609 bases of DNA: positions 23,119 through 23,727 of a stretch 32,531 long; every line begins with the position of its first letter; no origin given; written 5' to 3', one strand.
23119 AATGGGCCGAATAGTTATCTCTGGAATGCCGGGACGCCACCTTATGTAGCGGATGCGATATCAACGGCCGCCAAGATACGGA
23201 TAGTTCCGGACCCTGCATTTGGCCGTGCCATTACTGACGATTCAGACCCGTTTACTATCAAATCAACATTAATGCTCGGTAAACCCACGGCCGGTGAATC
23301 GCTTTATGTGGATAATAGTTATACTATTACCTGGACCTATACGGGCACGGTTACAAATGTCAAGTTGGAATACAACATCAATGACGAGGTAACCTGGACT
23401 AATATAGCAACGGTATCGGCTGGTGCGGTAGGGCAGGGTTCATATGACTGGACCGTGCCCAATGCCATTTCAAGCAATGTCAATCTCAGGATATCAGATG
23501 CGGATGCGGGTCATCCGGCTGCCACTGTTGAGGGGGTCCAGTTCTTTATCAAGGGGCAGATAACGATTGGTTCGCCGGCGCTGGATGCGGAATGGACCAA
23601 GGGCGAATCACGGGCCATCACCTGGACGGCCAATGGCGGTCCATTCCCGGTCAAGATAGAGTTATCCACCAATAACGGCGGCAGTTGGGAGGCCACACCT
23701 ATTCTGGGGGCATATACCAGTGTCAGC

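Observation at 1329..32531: Orphan secretin module genetically coupled to a giant coiled-coil/TPR protein and a >7,400-aa Ig-repeat surface protein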

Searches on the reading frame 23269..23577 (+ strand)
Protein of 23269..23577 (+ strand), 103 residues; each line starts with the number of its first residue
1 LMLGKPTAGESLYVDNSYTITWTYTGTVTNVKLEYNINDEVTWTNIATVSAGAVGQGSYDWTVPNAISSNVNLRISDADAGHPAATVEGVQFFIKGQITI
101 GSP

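Call 65: predict_structure(alignment_id=A5)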
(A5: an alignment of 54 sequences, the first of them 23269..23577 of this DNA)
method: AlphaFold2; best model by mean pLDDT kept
length: 103 residues; sequences in the alignment: 54
mean_pLDDT: 92.4   pTM: 0.81
mean pLDDT of the five models: 92.4, 92.3, 91.7, 87.7, 81.7
residues with pLDDT >= 90: 77; 70-90: 26; 50-70: 0; < 50: 0
segments of 3 or more residues with pLDDT < 50: none
pLDDT, mean of each block of 10 residues (from residue 1): 95 97 91 93 94 88 96 93 86 93 84
secondary structure, 60 per line:
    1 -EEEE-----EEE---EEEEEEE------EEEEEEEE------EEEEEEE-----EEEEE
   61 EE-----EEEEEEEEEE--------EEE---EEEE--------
elements in order: E2-5 E11-13 E17-23 E30-37 E44-50 E56-62 E68-77 E86-88 E92-95

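Call 67: fold_search(model_id=the predicted structure, library=pdb)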
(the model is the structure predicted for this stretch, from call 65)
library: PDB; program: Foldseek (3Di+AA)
matches with E <= 10: 1985; with E <= 0.001: 2
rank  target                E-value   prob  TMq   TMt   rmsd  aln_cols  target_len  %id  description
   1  9d95_S                2.0e-04  1.00  0.59  0.37   4.5       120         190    8  TRAV35/TRBV20 TCR - HLA-B38 complex (released 2025-09-03)
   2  3pdg                  6.7e-04  1.00  0.55  0.61   4.7       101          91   16  Structures of Clostridium thermocellum CbhA fibronectin(III)-like modules (released 2011-11-23)
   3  5hho_D                1.0e-03  1.00  0.66  0.39   4.4       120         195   12  Crystal Structure of the JM22 TCR in complex with HLA-A*0201 in complex with M1-G4E (released 2016-03-23)
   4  9d95_D                1.1e-03  1.00  0.58  0.36   4.4       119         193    8  TRAV35/TRBV20 TCR - HLA-B38 complex (released 2025-09-03)
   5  1oga_D                1.2e-03  1.00  0.60  0.36   4.2       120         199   12  A structural basis for immunodominant human T-cell receptor recognition. (released 2003-06-19)
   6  9d95_I                1.2e-03  1.00  0.58  0.35   4.4       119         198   10  TRAV35/TRBV20 TCR - HLA-B38 complex (released 2025-09-03)
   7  9d95_N                1.2e-03  1.00  0.59  0.36   4.4       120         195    8  TRAV35/TRBV20 TCR - HLA-B38 complex (released 2025-09-03)
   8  2xn9_A                1.4e-03  1.00  0.67  0.38   3.4       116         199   12  Crystal structure of the ternary complex between human T cell receptor, staphylococcal enterotoxin H and human major h (released 2010-11-24)
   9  8i5d_A                1.5e-03  1.00  0.67  0.39   3.4       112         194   10  Crystal structure of a TCR in complex with HLA-A*11:01 bound to KRAS peptide (VVGAVGVGK) (released 2023-08-23)
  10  7s8i_A                1.5e-03  1.00  0.61  0.36   4.2       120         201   12  PHOSPHOPEPTIDE-SPECIFIC LC13 TCR, MONOCLINIC CRYSTAL FORM (released 2022-11-02)
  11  7s8j_A                1.7e-03  1.00  0.61  0.36   4.3       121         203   12  PHOSPHOPEPTIDE-SPECIFIC LC13 TCR, ORTHORHOMBIC CRYSTAL FORM (released 2022-11-02)
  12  5hhm_D                1.8e-03  1.00  0.61  0.37   4.1       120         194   12  Crystal Structure of the JM22 TCR in complex with HLA-A*0201 in complex with M1-F5L (released 2016-03-23)
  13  6ieb_F                2.2e-03  1.00  0.55  0.31   6.8       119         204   10  Structure of RVFV Gn and human monoclonal antibody R15 (released 2019-04-10)
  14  9c2h_C                2.2e-03  1.00  0.52  0.51   5.9       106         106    9  SARS-CoV-2 Nucleocapsid Dimerization Domain bound to Fab-NP1E9 and Fab-NP3B4 (released 2025-05-14)
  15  2cdg_A                2.6e-03  1.00  0.62  0.38   4.3       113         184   12  Structure and binding kinetics of three different human CD1d-alpha- Galactosylceramide-specific T cell receptors (TCR  (released 2006-03-07)
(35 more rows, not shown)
